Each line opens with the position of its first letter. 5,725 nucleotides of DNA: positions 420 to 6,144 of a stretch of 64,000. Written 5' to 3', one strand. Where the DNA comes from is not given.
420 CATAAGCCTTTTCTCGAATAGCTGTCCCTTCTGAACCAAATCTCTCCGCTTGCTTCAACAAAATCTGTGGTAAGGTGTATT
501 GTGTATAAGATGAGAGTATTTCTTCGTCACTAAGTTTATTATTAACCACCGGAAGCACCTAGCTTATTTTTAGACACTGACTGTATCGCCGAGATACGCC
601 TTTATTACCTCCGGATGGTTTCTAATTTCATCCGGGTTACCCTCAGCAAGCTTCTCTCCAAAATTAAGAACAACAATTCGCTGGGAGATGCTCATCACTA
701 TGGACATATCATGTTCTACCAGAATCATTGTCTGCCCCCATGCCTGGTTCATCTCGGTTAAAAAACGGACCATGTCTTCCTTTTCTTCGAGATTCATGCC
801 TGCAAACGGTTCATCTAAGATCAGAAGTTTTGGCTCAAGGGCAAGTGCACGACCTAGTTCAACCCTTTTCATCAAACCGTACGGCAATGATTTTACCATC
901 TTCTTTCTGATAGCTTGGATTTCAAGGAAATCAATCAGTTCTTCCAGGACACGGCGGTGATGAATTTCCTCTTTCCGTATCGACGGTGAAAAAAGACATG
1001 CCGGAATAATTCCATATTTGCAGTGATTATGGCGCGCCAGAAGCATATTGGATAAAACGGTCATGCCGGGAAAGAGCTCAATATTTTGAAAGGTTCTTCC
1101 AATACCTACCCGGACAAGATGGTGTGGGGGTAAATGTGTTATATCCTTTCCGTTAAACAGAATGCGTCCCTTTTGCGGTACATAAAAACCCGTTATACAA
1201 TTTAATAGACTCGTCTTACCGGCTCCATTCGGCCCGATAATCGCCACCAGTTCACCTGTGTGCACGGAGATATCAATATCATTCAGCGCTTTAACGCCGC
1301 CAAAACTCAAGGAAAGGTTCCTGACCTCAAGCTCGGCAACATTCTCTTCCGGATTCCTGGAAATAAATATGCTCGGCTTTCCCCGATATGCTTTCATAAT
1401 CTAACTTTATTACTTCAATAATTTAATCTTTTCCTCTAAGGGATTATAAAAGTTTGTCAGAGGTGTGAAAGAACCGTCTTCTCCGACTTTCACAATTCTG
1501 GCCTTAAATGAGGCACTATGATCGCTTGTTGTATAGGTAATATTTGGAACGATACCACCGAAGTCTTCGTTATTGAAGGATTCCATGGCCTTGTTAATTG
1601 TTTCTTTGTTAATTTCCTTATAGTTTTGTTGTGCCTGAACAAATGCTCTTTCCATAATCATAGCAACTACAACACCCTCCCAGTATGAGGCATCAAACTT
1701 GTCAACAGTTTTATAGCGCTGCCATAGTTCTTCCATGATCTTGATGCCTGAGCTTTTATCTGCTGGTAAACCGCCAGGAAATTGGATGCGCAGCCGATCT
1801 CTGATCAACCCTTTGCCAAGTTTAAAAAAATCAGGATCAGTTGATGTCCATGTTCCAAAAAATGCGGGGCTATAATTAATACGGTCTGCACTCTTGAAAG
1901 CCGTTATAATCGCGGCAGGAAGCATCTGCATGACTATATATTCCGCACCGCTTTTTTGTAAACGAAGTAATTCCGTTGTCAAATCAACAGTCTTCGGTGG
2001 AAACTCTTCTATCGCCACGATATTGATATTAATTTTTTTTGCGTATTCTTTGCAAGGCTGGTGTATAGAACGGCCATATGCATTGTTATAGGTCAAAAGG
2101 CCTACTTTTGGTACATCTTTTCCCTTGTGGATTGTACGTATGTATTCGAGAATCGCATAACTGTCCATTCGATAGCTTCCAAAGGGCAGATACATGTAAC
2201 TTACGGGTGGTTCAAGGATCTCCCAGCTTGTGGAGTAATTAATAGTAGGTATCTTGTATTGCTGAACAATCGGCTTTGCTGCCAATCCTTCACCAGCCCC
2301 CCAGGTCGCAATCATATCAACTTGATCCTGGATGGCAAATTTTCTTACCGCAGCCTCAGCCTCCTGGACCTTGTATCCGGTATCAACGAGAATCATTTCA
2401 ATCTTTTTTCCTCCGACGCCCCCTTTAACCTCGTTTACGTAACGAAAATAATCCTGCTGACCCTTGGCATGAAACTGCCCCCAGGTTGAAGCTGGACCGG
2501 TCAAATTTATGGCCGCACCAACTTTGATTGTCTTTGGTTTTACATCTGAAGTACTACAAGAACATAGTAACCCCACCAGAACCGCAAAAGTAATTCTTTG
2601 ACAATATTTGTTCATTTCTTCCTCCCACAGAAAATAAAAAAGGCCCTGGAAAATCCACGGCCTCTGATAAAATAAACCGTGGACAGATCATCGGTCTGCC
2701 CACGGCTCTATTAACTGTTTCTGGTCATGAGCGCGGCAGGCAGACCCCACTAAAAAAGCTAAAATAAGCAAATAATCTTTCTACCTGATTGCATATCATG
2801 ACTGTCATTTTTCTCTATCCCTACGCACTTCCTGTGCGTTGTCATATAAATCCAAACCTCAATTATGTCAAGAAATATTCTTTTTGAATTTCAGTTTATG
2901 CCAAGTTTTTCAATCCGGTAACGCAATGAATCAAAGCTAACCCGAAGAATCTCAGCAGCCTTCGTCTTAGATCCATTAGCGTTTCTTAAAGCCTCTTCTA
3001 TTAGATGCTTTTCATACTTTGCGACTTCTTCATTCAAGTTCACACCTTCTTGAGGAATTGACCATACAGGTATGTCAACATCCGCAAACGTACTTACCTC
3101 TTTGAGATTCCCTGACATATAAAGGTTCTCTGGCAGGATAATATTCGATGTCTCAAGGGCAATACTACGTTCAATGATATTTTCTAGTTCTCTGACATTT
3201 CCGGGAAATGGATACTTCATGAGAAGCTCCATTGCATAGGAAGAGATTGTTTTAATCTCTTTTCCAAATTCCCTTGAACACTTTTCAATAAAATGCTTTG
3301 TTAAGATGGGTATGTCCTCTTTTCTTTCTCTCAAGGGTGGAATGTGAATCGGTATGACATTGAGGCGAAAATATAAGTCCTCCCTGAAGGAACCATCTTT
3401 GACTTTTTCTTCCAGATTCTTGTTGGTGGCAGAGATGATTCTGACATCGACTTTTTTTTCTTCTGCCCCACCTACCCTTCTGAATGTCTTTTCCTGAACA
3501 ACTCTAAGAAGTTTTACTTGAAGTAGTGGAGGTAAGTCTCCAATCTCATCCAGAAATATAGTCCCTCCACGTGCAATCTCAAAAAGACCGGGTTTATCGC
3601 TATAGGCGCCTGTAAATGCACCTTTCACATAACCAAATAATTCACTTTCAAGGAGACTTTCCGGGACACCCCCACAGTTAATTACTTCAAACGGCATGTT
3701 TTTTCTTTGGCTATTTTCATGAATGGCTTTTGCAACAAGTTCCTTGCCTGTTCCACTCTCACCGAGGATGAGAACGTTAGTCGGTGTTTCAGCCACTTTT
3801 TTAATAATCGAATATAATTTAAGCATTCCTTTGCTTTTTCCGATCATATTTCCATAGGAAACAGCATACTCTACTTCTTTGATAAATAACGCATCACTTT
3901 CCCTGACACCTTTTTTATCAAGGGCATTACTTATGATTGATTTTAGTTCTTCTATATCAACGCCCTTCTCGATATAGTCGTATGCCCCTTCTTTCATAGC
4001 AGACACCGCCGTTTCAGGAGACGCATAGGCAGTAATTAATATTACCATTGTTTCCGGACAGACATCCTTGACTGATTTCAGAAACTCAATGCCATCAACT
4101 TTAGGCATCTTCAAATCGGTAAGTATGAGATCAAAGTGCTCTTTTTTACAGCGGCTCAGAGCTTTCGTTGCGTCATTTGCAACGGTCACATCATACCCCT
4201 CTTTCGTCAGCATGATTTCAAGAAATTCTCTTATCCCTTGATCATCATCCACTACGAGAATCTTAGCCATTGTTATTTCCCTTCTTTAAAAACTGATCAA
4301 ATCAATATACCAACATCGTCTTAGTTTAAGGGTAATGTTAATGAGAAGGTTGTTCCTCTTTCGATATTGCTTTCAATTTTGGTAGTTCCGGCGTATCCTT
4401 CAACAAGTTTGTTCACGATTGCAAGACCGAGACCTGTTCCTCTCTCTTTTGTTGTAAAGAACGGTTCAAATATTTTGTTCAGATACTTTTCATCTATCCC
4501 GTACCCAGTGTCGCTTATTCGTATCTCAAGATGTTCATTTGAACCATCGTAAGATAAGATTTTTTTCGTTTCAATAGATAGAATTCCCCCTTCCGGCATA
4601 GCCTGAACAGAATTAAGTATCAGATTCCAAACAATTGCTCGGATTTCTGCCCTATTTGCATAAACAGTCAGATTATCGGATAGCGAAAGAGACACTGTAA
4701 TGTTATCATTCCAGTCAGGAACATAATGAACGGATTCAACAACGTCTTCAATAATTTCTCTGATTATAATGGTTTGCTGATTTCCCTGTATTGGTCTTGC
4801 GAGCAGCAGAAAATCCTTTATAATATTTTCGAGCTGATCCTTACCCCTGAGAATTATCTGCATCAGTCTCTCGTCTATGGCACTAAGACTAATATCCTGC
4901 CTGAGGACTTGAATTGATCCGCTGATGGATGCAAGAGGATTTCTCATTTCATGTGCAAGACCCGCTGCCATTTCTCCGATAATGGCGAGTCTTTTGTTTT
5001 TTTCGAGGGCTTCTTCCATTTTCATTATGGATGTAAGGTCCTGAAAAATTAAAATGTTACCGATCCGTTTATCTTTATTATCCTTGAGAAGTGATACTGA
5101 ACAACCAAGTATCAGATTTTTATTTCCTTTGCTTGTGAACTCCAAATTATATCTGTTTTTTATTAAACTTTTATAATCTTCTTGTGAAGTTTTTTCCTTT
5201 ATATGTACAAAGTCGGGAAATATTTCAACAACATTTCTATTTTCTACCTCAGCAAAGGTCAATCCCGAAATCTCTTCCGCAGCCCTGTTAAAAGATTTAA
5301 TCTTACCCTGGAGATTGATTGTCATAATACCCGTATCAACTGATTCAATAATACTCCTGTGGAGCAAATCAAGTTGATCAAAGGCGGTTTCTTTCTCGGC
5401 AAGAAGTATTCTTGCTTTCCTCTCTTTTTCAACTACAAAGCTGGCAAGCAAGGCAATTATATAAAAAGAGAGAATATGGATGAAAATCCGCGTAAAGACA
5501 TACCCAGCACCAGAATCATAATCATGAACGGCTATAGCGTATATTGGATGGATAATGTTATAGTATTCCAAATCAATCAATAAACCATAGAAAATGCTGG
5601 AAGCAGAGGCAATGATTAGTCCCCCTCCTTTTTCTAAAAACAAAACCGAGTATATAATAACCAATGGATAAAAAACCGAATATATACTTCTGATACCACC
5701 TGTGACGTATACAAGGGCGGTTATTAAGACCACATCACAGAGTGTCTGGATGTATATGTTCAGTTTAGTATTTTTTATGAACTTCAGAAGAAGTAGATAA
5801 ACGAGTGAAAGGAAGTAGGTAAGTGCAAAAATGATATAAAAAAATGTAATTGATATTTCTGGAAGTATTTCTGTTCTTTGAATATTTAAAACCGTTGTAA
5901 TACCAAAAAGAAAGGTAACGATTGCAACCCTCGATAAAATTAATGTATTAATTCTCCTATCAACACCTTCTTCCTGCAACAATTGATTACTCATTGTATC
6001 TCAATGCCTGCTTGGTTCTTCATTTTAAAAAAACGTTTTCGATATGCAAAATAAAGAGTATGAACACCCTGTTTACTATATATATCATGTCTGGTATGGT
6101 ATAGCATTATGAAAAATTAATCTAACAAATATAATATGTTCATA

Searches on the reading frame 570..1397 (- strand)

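Call 80: search_protein_families(library=pfam, proteins=[window:570-1397:-], max_evalue=0.00001)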
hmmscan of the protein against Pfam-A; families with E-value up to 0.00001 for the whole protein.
window:570-1397:- (275 aa): 3 families
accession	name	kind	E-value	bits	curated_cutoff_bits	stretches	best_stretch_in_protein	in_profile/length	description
PF00005.33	ABC_tran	-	7.3e-33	114.5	25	1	38-199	1-137/137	ABC transporter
PF12399.14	BCA_ABC_TP_C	-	3.6e-12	46.1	25.5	1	248-271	1-24/27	Branched-chain amino acid ATP-binding cassette transporter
PF13476.12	AAA_23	-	3.7e-06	28.1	27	1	34-69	6-40/201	AAA domain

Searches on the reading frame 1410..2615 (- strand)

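Call 80: search_protein_families(library=pfam, proteins=[window:1410-2615:-], max_evalue=0.00001)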
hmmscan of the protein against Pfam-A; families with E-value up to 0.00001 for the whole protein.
window:1410-2615:- (401 aa): 2 families
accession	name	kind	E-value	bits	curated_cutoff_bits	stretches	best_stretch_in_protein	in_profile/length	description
PF13458.12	Peripla_BP_6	-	9.1e-50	170.7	31.7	1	29-381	1-342/343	Periplasmic binding protein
PF01094.35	ANF_receptor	-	1.3e-14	54.5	25.4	1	59-253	12-210/353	Receptor family ligand binding region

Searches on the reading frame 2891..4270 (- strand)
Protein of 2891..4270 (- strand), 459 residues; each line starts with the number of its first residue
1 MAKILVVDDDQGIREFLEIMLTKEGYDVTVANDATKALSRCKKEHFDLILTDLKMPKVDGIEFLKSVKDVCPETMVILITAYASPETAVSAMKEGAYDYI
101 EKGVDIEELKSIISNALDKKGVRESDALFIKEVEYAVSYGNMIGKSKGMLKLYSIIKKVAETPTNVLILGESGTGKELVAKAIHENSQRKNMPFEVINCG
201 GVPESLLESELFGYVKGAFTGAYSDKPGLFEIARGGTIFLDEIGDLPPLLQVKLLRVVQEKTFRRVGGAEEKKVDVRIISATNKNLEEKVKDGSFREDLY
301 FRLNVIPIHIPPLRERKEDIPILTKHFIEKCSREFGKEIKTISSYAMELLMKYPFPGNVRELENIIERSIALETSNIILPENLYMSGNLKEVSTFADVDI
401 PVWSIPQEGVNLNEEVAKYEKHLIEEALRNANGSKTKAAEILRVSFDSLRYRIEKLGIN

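Call 80: search_protein_families(library=pfam, proteins=[window:2891-4270:-], max_evalue=0.00001)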
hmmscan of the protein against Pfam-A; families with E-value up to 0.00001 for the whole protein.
window:2891-4270:- (459 aa): 6 families
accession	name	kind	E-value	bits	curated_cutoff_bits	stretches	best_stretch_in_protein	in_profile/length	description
PF00158.32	Sigma54_activat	-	5.8e-72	241.3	20.2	1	142-309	1-168/168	Sigma-54 interaction domain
PF00072.30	Response_reg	-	1.7e-30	105.9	30.2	1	4-113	1-110/111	Response regulator receiver domain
PF14532.12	Sigma54_activ_2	-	3.4e-26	92.6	25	1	143-313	1-138/138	Sigma-54 interaction domain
PF25601.1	AAA_lid_14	-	9e-26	90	27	1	314-383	1-70/87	AAA+ ATPase lid domain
PF02954.25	HTH_8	-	7.5e-10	38.8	22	1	417-456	3-42/42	Bacterial regulatory protein, Fis family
PF07728.20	AAA_5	-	5.8e-08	33.3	22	1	165-286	1-125/139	AAA domain (dynein-related subfamily)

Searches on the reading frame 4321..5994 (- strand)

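Call 80: search_protein_families(library=pfam, proteins=[window:4321-5994:-], max_evalue=0.00001)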
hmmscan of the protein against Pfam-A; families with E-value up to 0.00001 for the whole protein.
window:4321-5994:- (557 aa): 6 families
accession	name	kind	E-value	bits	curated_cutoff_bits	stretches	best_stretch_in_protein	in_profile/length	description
PF02518.31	HATPase_c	-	2.7e-24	86.2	26.4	1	449-556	4-109/111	Histidine kinase-, DNA gyrase B-, and HSP90-like ATPase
PF25323.1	6TM_PilS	-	4.1e-16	59.7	27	1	12-194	9-185/189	PilS-like transmembrane domain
PF00512.31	HisKA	-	2.5e-14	53.5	26.9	1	340-401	3-63/66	His Kinase A (phospho-acceptor) domain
PF13426.13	PAS_9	-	1.3e-09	38.7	27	1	221-321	2-102/103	PAS domain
PF13188.13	PAS_8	-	1.7e-06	28.2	21.8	1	212-267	3-55/65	PAS domain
PF00989.32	PAS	-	2.6e-06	27.8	22.6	1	213-261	4-53/113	PAS fold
